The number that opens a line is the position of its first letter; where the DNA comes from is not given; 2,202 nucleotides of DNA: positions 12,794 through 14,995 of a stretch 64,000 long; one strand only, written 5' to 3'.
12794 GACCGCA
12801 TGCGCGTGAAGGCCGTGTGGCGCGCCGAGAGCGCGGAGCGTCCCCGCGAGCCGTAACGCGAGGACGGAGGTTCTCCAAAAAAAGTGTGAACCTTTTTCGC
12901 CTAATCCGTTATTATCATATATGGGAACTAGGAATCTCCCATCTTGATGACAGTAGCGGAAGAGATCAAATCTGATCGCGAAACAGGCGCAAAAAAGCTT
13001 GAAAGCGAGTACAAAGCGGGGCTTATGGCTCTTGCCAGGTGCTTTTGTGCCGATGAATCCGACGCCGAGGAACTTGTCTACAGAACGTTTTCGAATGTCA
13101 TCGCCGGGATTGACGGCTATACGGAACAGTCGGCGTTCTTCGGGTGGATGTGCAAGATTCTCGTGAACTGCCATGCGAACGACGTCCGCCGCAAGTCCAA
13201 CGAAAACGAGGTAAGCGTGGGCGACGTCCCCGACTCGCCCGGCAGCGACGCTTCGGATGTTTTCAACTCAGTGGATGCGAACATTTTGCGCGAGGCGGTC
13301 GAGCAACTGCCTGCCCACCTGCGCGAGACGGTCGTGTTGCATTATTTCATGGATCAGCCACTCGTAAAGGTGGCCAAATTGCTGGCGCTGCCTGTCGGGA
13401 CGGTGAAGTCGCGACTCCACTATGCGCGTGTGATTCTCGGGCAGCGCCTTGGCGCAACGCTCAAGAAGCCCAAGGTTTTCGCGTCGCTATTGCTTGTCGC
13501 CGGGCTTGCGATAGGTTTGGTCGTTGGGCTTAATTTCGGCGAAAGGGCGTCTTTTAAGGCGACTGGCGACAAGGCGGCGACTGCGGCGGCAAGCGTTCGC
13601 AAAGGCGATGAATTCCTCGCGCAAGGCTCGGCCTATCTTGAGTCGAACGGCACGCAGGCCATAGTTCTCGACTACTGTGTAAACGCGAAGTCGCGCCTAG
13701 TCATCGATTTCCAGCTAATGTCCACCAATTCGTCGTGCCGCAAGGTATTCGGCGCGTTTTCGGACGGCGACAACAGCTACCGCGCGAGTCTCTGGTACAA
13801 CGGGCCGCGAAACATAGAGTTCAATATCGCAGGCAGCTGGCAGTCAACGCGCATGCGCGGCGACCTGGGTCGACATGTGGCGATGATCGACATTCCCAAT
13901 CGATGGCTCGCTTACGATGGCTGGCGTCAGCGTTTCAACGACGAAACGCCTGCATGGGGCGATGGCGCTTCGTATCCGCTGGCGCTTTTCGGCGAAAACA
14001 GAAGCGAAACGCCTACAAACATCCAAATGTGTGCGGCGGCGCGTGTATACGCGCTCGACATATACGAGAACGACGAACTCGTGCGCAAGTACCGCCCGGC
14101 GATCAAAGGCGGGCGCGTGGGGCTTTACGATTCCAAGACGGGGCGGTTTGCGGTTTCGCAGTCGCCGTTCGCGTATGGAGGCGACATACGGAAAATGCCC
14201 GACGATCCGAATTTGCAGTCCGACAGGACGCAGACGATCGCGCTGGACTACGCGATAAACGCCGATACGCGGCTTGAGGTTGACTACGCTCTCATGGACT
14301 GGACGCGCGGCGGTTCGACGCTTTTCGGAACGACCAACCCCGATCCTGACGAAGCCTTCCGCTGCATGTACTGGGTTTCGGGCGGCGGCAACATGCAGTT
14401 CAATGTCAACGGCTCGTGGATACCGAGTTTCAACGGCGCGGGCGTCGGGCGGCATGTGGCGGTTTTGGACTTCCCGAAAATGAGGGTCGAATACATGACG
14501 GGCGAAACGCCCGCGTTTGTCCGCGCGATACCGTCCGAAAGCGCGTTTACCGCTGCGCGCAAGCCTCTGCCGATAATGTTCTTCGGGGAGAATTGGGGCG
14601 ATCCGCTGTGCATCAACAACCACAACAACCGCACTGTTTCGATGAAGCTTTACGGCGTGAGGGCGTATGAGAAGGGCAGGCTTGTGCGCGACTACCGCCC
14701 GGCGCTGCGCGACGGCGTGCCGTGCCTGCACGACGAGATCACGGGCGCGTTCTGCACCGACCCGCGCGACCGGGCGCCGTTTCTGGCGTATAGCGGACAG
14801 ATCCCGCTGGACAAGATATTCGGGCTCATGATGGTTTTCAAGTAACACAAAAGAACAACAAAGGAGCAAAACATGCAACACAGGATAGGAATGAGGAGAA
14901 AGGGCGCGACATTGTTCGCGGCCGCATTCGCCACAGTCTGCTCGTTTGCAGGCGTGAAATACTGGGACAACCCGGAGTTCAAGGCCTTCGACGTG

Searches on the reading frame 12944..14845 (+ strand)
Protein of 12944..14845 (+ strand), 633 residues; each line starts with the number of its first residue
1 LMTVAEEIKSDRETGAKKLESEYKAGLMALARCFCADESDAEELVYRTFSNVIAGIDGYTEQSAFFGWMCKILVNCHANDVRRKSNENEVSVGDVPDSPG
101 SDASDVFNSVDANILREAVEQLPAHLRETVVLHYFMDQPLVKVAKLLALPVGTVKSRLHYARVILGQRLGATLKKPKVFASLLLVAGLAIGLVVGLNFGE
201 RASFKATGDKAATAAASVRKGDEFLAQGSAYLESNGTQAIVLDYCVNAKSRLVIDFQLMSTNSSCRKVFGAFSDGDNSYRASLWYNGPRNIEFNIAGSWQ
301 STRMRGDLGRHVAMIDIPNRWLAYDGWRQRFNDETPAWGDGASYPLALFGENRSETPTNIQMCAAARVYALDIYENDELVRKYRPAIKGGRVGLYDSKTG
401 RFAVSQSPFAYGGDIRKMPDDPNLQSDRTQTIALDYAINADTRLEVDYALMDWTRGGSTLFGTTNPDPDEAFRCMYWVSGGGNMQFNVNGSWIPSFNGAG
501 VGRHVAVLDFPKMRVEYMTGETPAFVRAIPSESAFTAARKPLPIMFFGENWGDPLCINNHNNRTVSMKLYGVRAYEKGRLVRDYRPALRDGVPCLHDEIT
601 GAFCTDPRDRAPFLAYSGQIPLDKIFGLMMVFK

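Call 8: search_protein_families(library=pfam, proteins=[window:12944-14845:+])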
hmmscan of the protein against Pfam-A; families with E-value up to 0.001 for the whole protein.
window:12944-14845:+ (633 aa): 3 families
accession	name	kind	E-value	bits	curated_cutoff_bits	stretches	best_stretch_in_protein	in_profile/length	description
PF08281.18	Sigma70_r4_2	-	1.3e-08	34.8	25.7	1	114-162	3-51/54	Sigma-70, region 4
PF04545.22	Sigma70_r4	-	1.3e-05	25.1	24.1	1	119-162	2-45/50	Sigma-70, region 4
PF04542.20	Sigma70_r2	-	0.00054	20.1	24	0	22-85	4-69/71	Sigma-70 region 2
